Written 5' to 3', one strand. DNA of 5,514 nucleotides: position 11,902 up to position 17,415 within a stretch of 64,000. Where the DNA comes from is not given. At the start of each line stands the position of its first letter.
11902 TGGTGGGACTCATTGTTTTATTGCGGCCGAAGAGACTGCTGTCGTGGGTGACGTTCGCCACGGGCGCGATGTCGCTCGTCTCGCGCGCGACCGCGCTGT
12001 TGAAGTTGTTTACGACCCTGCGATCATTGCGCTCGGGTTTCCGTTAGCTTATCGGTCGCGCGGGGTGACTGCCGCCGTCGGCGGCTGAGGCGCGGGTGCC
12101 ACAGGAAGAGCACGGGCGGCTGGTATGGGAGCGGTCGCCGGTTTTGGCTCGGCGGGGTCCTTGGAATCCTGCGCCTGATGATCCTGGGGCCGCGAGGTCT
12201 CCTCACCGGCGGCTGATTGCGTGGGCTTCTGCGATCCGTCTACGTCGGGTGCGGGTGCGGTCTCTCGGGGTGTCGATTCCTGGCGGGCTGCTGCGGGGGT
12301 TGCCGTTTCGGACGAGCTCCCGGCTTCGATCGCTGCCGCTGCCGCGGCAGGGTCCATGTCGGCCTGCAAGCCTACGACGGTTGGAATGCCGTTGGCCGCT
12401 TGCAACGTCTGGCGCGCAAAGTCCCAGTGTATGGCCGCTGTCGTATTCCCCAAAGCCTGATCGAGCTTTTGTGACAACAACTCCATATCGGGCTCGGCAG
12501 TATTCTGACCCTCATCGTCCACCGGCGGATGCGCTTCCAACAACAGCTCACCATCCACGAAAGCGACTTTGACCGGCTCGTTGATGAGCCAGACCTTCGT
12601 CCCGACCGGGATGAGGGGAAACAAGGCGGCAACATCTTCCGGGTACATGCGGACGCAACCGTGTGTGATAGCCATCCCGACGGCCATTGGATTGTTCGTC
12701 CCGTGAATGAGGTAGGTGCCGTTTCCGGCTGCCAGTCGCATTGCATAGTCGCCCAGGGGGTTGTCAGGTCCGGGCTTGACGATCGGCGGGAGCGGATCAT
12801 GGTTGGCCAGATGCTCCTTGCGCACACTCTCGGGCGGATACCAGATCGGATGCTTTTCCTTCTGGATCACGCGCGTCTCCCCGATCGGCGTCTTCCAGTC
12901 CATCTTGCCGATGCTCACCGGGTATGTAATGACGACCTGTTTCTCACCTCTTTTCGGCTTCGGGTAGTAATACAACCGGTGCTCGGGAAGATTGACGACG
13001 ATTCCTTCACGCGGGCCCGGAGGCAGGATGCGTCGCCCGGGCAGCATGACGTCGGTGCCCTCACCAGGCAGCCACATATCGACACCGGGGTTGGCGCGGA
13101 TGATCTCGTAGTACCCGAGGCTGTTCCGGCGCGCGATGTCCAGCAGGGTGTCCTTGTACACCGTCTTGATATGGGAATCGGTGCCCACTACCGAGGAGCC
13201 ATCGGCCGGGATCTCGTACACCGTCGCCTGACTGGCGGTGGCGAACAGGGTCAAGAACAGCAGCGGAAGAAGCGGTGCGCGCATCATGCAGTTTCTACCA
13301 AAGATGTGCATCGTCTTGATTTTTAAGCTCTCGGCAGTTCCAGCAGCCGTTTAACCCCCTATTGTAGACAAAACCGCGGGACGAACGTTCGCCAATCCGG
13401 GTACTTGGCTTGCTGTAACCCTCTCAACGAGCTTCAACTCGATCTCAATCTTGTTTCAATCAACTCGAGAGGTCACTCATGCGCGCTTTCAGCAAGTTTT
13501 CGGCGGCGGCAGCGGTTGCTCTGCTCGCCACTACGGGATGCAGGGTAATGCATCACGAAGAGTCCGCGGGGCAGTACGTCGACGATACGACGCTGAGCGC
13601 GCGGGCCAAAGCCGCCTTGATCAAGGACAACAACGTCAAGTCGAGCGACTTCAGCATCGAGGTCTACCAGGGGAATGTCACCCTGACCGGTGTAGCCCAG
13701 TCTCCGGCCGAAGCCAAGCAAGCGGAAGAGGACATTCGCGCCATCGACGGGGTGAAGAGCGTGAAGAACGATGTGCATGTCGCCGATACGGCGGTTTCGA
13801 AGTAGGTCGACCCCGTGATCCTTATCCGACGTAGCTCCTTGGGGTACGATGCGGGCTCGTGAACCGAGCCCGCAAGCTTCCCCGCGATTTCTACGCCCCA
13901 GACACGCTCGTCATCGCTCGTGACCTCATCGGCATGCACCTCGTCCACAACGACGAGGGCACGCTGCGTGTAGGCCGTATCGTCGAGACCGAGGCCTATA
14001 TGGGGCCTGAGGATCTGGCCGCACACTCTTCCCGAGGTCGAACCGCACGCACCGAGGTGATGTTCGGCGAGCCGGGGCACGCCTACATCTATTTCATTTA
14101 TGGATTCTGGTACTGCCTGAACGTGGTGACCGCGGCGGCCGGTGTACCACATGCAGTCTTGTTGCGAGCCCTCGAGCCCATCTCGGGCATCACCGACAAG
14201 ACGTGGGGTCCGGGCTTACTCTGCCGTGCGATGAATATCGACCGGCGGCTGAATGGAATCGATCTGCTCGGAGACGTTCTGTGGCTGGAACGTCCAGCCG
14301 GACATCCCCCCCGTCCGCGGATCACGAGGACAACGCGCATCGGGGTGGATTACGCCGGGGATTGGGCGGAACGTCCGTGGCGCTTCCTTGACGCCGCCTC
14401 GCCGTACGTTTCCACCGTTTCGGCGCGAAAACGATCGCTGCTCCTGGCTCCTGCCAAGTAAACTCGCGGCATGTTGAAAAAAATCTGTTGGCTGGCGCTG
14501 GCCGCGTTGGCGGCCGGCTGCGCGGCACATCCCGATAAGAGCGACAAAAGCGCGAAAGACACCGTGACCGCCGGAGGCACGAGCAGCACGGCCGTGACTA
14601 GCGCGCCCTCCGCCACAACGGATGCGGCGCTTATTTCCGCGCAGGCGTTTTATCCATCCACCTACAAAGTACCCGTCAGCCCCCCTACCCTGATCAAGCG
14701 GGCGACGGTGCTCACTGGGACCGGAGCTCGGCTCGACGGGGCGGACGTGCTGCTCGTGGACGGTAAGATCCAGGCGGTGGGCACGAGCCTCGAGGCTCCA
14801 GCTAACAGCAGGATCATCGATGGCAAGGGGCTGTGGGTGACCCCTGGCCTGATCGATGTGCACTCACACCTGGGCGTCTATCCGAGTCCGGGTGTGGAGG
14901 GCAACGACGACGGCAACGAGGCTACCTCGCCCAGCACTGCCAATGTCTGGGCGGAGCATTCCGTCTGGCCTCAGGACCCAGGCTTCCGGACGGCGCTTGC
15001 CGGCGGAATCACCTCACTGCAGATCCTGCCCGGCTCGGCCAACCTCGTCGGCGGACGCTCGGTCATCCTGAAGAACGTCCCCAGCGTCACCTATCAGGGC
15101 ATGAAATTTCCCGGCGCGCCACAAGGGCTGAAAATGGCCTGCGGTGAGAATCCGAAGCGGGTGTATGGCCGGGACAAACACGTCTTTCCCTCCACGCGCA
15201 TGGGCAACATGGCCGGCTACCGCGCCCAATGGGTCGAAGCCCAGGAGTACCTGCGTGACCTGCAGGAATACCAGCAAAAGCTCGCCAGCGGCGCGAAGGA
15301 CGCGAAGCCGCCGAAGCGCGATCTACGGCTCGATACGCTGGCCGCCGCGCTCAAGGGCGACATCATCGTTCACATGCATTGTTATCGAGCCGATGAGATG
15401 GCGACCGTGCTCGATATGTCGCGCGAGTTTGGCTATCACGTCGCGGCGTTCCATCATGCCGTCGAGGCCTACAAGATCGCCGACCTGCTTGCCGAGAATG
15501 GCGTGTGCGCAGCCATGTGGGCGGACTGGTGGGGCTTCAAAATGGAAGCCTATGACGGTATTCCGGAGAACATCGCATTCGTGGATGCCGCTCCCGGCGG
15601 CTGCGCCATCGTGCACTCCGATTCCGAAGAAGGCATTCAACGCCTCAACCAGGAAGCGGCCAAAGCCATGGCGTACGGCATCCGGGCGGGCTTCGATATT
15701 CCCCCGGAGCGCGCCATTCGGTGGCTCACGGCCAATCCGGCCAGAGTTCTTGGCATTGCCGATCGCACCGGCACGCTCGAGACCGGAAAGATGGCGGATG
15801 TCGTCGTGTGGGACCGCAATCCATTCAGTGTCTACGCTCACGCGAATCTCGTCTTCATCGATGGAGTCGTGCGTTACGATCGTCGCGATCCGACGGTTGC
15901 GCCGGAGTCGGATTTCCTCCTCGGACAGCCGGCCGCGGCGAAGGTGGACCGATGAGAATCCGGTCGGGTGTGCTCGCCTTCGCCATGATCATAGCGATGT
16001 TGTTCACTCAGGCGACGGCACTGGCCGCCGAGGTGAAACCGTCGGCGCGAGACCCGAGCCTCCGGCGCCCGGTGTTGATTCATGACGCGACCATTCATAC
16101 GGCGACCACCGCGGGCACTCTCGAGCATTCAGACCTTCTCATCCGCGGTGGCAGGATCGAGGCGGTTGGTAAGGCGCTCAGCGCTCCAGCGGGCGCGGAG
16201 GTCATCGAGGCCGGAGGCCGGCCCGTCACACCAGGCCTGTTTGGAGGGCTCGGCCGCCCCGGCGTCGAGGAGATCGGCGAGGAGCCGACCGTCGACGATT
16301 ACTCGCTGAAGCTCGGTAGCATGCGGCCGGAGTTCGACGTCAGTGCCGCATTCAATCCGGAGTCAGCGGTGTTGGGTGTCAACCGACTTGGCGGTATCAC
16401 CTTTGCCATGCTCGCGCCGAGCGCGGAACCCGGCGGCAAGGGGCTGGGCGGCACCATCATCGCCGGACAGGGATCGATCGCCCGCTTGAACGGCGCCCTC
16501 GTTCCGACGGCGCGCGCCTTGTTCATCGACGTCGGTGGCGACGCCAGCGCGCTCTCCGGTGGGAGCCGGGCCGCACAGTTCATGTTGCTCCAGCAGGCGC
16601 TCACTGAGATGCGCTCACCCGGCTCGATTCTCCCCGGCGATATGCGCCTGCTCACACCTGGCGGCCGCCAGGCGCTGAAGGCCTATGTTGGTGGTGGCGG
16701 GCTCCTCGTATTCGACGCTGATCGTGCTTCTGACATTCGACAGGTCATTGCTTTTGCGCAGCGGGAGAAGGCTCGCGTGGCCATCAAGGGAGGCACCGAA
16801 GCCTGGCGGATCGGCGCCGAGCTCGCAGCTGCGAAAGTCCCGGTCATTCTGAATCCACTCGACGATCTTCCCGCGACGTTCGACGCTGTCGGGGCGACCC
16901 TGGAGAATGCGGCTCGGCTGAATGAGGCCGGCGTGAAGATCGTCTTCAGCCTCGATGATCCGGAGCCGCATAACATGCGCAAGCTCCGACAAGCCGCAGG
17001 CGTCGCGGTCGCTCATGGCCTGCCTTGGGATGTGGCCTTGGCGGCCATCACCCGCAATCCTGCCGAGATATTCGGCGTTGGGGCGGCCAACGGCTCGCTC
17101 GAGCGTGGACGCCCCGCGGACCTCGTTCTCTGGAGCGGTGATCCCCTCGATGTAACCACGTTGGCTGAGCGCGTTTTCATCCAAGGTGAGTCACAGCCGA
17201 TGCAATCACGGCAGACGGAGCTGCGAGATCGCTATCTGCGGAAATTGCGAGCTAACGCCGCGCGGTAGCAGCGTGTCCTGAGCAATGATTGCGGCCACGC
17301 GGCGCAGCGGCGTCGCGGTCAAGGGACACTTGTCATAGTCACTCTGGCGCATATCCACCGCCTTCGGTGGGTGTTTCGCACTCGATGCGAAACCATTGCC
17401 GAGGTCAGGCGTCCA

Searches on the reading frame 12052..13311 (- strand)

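Call 22: search_protein_families(library=pfam, proteins=[window:12052-13311:-], max_evalue=0.00001)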
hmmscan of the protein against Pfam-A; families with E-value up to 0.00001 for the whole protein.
window:12052-13311:- (420 aa): 1 family
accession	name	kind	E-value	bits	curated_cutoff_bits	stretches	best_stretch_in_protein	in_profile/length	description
PF03734.19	YkuD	-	4.4e-25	89.4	23.4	1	103-241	3-145/146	L,D-transpeptidase catalytic domain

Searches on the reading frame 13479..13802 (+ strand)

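Call 22: search_protein_families(library=pfam, proteins=[window:13479-13802:+], max_evalue=0.00001)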
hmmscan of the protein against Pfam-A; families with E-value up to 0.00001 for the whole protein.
window:13479-13802:+ (108 aa): 1 family
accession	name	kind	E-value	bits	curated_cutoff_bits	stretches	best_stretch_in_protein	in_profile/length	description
PF04972.22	BON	-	5.3e-17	62.3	27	1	35-102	1-68/69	BON domain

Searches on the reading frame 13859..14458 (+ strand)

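Call 23: search_protein_families(library=pfam, proteins=[window:13859-14458:+], max_evalue=0.00001)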
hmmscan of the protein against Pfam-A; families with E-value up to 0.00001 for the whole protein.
window:13859-14458:+ (200 aa): 1 family
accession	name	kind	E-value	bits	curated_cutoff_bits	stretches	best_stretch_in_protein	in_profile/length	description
PF02245.21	Pur_DNA_glyco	-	1.1e-56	191.5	27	1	10-181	1-180/181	Methylpurine-DNA glycosylase (MPG)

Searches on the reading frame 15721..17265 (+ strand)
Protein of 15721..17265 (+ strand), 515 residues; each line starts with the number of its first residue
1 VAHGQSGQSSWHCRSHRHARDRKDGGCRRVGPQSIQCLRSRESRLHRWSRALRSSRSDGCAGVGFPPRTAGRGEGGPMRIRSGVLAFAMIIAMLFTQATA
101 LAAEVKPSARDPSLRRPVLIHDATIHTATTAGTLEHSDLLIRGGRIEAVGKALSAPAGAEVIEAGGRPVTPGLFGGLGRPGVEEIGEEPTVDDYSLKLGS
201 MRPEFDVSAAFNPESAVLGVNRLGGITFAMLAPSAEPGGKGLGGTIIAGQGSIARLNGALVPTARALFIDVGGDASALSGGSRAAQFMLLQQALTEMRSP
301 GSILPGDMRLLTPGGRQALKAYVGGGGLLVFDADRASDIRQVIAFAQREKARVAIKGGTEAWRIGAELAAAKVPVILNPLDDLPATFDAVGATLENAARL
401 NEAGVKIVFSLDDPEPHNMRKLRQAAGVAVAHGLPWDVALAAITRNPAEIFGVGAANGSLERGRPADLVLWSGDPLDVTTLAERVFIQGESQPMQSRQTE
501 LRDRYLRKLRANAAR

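Call 23: search_protein_families(library=pfam, proteins=[window:15721-17265:+], max_evalue=0.00001)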
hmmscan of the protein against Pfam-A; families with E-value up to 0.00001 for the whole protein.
window:15721-17265:+ (515 aa): 2 families
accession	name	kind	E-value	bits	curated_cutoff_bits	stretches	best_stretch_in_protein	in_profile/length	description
PF01979.26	Amidohydro_1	-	7.8e-11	42.2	25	1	371-481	216-323/345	Amidohydrolase family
PF07969.17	Amidohydro_3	-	5.7e-08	33.1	29.7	1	415-480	387-453/472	Amidohydrolase family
